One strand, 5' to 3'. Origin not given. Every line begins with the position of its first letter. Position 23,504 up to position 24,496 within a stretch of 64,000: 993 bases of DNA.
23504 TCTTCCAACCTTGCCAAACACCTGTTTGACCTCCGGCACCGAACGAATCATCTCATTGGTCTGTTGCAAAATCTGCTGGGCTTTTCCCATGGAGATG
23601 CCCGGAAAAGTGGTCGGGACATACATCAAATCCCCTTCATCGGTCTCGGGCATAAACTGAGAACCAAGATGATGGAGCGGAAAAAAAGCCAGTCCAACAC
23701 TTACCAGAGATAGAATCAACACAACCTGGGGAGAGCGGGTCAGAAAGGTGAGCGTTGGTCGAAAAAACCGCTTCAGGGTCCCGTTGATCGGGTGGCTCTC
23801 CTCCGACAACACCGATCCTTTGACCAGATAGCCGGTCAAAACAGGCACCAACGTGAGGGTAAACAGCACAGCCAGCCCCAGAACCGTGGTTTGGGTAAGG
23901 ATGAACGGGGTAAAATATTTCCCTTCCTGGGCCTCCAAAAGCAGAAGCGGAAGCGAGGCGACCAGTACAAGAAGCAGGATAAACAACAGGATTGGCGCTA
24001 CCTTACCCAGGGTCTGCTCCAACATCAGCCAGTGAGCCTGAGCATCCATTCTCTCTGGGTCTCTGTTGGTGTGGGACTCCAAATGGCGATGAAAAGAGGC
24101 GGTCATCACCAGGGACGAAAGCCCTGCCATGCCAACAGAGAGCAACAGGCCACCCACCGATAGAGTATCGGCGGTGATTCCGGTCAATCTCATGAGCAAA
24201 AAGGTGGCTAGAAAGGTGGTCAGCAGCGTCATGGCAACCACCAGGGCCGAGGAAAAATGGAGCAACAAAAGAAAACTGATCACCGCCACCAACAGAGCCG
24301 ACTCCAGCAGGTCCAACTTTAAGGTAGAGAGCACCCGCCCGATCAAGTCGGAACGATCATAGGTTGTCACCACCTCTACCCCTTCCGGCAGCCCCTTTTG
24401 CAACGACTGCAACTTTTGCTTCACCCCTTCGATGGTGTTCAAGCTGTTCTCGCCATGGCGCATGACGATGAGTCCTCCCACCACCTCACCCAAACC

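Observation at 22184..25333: CusA-like RND pump that appears to lack the proton-relay triad and the three-methionine metal site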

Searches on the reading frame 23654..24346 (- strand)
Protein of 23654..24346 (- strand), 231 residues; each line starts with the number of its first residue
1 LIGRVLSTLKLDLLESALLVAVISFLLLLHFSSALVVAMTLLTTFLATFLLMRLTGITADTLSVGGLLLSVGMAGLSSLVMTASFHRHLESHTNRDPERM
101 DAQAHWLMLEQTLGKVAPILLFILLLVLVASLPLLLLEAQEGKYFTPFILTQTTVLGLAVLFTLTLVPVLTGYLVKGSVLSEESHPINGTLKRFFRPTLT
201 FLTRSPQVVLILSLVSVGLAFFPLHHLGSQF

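Call 29: search_protein_representatives(protein=window:23654-24346:-)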
Query: 231 residues. Proteins with E-value up to 0.001 (for the whole library): 3589; up to 1e-10: 599; up to 1e-30: 12. The best 150 are listed.
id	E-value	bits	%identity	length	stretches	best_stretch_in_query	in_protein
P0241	1.6e-34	135.9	31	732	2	2-231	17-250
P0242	8.4e-34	133.6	37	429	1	7-231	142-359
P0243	8.8e-34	133.6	32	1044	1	9-231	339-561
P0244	2.4e-33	132.1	36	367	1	2-231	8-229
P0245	2.7e-33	131.9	37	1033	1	2-231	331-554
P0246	6.7e-33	130.7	35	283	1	1-227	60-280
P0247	2.2e-32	129.0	34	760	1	2-231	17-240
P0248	1.7e-31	126.1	36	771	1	8-225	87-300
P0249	4.4e-31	124.7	34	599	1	2-231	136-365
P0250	4.4e-31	124.7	34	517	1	4-231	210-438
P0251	5.7e-31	124.4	31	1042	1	3-231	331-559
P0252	7.1e-31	124.0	34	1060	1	2-231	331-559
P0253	2.8e-30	122.1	34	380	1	2-231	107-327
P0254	4.7e-30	121.4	38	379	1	2-183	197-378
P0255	1.0e-29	120.3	34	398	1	43-231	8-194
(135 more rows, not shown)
